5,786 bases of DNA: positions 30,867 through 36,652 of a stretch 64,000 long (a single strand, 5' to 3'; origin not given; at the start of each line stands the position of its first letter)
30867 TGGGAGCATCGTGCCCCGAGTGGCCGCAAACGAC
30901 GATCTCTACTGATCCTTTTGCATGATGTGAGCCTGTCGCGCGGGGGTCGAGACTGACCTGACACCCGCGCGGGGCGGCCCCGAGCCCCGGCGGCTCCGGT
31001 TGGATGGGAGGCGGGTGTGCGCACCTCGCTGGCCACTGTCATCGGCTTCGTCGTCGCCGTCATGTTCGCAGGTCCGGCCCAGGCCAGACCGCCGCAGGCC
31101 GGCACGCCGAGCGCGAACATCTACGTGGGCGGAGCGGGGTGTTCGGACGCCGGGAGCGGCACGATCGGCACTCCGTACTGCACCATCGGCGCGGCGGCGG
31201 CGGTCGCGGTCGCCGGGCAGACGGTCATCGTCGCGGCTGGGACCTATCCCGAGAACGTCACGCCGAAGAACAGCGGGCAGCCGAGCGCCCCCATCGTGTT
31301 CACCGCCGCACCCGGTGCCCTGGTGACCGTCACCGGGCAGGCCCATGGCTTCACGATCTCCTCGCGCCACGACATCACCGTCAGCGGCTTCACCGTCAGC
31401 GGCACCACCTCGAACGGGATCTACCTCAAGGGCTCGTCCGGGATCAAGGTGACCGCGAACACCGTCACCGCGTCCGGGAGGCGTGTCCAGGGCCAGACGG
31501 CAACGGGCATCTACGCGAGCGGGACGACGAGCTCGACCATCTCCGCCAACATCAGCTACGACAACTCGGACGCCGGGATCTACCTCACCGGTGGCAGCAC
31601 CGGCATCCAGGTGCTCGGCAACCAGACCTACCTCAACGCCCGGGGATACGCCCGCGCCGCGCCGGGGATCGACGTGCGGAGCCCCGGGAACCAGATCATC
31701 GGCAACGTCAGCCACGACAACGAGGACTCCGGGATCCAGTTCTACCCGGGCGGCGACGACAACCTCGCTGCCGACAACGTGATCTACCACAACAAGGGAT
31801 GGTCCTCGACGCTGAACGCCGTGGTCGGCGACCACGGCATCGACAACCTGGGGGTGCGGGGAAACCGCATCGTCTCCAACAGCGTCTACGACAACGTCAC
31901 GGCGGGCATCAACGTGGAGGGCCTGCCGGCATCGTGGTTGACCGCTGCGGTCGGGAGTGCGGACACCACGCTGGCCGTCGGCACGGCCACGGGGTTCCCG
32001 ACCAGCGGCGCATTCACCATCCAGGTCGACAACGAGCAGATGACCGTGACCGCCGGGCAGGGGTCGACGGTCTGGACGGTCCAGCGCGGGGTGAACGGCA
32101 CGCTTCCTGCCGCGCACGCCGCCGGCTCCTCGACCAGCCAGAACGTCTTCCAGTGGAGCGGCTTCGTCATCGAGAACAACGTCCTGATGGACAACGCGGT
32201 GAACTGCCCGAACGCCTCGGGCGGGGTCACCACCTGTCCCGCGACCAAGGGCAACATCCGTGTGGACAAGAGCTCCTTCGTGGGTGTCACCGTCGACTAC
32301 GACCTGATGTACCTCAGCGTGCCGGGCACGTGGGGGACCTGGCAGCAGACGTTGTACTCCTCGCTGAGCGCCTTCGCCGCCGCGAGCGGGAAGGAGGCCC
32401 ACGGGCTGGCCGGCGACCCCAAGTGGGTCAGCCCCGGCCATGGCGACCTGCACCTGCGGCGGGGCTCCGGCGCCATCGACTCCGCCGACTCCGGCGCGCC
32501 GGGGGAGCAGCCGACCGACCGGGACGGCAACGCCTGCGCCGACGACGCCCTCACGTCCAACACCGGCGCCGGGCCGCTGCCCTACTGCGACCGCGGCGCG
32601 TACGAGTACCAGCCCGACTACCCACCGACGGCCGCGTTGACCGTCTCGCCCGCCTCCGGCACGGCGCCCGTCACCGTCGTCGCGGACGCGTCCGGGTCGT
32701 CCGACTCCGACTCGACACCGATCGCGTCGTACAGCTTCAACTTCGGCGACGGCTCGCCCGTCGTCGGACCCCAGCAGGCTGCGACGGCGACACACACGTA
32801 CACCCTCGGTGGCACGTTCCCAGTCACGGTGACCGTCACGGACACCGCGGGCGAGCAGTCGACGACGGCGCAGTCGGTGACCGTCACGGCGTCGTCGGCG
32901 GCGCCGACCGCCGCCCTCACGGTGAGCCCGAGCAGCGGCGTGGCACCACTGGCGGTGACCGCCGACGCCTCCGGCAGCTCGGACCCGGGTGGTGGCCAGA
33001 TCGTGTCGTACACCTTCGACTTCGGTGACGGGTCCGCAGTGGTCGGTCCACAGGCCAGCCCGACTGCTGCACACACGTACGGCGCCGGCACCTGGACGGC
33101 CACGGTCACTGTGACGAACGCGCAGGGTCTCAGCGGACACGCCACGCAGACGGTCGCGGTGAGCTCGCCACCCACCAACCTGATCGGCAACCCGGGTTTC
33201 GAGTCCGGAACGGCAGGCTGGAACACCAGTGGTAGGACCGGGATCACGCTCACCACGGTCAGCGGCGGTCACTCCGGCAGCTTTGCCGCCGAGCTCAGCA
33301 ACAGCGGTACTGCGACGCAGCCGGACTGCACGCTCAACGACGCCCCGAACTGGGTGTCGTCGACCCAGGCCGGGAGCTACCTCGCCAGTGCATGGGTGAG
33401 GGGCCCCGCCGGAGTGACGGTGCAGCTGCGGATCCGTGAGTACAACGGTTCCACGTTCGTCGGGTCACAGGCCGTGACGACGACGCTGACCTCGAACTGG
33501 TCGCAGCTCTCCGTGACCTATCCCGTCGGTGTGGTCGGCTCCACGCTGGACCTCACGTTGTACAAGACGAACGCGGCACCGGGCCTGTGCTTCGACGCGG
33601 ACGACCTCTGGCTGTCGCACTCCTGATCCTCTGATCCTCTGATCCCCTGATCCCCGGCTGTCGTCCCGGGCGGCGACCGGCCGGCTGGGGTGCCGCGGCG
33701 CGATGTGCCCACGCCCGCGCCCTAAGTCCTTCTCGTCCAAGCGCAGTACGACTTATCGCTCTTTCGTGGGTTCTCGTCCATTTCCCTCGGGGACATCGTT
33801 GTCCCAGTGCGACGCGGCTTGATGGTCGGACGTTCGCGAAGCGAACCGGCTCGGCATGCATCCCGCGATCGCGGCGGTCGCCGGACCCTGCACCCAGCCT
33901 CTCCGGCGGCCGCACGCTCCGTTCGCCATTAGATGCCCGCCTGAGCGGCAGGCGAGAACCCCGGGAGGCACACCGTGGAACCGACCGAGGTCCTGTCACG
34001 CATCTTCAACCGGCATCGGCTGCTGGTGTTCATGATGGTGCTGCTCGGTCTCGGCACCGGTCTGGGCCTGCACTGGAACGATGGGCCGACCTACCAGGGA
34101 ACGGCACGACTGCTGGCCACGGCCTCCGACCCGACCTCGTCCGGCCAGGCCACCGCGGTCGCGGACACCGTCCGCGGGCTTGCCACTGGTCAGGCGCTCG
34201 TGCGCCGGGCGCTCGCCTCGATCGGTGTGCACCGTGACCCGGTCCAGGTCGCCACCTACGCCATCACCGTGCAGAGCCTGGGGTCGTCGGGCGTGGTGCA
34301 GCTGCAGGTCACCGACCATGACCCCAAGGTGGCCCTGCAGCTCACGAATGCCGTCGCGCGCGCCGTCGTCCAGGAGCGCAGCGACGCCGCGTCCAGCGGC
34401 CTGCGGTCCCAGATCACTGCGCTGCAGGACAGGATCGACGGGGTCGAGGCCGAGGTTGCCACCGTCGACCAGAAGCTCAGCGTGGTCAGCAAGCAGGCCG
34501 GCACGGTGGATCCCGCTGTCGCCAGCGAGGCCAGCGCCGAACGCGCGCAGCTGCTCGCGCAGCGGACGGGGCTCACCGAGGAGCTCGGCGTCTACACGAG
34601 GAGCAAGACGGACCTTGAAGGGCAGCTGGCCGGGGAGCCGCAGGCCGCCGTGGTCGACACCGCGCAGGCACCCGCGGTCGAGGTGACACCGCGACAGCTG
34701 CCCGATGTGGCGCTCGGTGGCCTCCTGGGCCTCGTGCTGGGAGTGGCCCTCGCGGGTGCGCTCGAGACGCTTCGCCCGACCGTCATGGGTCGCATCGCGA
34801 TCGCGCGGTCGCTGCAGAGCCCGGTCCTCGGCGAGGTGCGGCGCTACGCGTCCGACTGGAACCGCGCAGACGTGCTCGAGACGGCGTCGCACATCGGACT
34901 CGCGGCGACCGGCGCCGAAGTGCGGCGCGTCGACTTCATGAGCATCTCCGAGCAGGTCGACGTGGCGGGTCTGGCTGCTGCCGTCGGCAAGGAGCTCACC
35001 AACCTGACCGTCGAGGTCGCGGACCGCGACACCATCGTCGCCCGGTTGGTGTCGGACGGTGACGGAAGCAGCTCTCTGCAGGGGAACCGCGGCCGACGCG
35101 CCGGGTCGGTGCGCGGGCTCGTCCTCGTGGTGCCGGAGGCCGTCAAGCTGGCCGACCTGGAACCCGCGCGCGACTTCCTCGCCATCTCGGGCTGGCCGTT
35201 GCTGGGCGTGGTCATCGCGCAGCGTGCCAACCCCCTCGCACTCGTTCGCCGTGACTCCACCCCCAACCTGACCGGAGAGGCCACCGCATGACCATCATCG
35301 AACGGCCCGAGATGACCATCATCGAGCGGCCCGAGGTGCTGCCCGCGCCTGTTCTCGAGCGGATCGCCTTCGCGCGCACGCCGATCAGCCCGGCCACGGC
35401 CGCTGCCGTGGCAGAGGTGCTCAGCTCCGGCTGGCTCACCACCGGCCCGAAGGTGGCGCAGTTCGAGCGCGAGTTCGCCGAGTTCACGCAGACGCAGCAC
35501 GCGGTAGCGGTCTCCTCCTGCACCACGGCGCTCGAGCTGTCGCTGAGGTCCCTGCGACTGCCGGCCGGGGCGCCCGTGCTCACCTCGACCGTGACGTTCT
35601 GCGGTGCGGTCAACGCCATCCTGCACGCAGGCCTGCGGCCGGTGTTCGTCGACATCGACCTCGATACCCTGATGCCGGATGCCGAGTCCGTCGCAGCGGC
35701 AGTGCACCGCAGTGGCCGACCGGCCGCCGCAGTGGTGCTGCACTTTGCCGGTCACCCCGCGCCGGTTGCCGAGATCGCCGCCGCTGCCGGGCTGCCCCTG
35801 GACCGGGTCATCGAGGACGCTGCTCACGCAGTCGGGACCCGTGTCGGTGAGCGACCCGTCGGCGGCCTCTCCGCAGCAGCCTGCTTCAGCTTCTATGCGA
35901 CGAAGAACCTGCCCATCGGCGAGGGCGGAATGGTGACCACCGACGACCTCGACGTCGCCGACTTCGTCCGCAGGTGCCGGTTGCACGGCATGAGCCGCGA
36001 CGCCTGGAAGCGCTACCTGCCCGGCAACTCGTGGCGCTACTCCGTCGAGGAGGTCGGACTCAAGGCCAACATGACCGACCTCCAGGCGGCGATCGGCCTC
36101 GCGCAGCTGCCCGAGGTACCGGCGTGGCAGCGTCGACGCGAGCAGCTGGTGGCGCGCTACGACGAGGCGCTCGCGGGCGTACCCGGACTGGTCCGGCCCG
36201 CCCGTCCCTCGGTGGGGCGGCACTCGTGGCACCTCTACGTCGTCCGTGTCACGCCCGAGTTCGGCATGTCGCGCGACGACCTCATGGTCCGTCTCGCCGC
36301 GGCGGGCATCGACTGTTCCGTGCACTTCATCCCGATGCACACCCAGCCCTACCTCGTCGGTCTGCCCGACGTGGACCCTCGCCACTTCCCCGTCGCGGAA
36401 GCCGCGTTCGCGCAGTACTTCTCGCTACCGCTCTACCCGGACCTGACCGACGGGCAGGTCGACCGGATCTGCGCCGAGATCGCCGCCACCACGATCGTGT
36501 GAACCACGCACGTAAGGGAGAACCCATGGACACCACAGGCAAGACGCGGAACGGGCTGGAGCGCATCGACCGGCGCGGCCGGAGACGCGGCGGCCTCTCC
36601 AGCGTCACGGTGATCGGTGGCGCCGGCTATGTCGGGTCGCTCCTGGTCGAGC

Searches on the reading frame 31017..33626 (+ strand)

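Call 10: search_protein_families(library=pfam, proteins=[window:31017-33626:+], max_evalue=0.01)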
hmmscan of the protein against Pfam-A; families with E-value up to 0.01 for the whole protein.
window:31017-33626:+ (869 aa): 6 families
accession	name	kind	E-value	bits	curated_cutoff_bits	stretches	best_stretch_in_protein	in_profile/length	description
PF18911.6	PKD_4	-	1.2e-25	89.8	27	2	536-623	3-83/85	PKD domain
PF00801.26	PKD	-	4.2e-19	68.8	23.5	2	542-618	3-76/80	PKD domain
PF13229.12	Beta_helix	-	2.7e-13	50.3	25.9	2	106-205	42-135/158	Right handed beta helix region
PF05048.19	NosD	-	9.4e-10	38.7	23.6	1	106-203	79-168/212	Periplasmic copper-binding protein (NosD)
PF02018.23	CBM_4_9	-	3.3e-08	34.4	25.9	1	721-850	2-131/136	Carbohydrate binding domain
PF22352.2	K319L-like_PKD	-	1.3e-05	25.6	27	0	554-623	14-84/84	K319L-like, PKD domain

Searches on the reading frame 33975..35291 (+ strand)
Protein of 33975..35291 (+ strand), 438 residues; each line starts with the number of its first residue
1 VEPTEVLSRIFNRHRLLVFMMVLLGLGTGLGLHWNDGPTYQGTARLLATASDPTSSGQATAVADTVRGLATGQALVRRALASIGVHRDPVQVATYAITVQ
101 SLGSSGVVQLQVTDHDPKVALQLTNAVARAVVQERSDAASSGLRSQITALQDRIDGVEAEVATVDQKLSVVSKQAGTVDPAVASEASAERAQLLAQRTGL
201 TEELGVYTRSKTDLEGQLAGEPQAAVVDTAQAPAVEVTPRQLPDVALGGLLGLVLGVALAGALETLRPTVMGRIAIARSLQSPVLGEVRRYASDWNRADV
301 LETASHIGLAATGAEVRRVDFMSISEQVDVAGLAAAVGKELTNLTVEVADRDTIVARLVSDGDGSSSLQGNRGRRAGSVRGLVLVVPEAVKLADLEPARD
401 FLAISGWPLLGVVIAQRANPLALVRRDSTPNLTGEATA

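Call 10: search_protein_families(library=pfam, proteins=[window:33975-35291:+], max_evalue=0.01)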
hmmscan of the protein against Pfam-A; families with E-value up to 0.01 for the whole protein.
window:33975-35291:+ (438 aa): 2 families
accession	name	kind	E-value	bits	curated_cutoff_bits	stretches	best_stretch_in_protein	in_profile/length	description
PF13807.11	GNVR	-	0.005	17.2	27.7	0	225-260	42-77/82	G-rich domain on putative tyrosine kinase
PF10473.14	CENP-F_leu_zip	-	0.0065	17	34.5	1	146-219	18-90/140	Leucine-rich repeats of kinetochore protein Cenp-F/LEK1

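Call 48: search_protein_families(library=ncbifam, proteins=[window:33975-35291:+], max_evalue=0.001)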
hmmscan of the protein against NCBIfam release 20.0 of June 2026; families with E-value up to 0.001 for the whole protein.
window:33975-35291:+ (438 aa): 4 families
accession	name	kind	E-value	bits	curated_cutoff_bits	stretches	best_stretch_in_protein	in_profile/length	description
NF041864.1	EpsV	equivalog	1.9e-06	26.7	800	0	95-164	153-222/484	PCP family exopolysaccharide biosynthesis protein EpsV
TIGR03017.1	EpsF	equivalog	3.7e-06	25.9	422.75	1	210-288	366-443/444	chain length determinant protein EpsF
TIGR03007.1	pepcterm_ChnLen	equivalog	7.8e-05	21.1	278.85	0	226-294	398-466/498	XrtA system polysaccharide chain length determinant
NF007350.0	PRK09841.1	equivalog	0.00015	20.1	1248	0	101-189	223-311/726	tyrosine-protein kinase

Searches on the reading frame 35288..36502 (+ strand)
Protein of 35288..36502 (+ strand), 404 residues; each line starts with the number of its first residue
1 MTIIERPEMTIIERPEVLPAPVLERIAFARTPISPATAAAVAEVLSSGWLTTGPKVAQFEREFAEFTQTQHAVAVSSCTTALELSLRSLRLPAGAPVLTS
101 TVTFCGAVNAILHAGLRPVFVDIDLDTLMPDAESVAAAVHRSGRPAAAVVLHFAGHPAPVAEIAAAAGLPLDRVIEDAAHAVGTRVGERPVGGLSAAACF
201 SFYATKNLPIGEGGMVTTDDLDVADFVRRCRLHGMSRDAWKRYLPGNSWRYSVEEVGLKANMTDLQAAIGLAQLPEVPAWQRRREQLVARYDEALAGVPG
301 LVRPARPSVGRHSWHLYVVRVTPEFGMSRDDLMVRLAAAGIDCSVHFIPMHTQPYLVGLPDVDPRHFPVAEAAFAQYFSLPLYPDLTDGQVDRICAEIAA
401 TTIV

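Call 10: search_protein_families(library=pfam, proteins=[window:35288-36502:+], max_evalue=0.01)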
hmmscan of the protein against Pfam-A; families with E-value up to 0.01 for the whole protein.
window:35288-36502:+ (404 aa): 1 family
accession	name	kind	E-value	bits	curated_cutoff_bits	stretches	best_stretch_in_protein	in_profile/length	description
PF01041.23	DegT_DnrJ_EryC1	-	4.9e-106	355.4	19.8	1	37-398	7-359/360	DegT/DnrJ/EryC1/StrS aminotransferase family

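Call 48: search_protein_families(library=ncbifam, proteins=[window:35288-36502:+], max_evalue=0.001)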
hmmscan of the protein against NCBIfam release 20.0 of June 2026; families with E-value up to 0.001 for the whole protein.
window:35288-36502:+ (404 aa): 7 families
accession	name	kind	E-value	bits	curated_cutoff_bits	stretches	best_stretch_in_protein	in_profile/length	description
TIGR03588.1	PseC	equivalog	1.2e-90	304.2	423.5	1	26-400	2-378/380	UDP-4-amino-4,6-dideoxy-N-acetyl-beta-L-altrosamine transaminase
NF008658.2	PRK11658.1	equivalog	4.7e-88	295.4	631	1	26-399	5-374/379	UDP-4-amino-4-deoxy-L-arabinose aminotransferase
NF008687.0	PRK11706.1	equivalog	2.9e-50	171.1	375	1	26-400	2-372/375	dTDP-4-amino-4,6-dideoxygalactose transaminase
TIGR04181.1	NHT_00031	hypoth_equivalog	5.9e-49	166.8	420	1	36-381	11-357/359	LegC family aminotransferase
TIGR04427.1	PLP_DesI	equivalog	6.7e-46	157.1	650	1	42-398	39-379/390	dTDP-4-dehydro-6-deoxyglucose aminotransferase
NF011936.0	PRK15407.1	equivalog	1.6e-40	139.2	423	1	46-400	57-434/440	lipopolysaccharide biosynthesis protein RfbH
TIGR02379.1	ECA_wecE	subfamily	6.7e-36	123.8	434.85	1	27-397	3-370/376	dTDP-4-amino-4,6-dideoxy-D-glucose transaminase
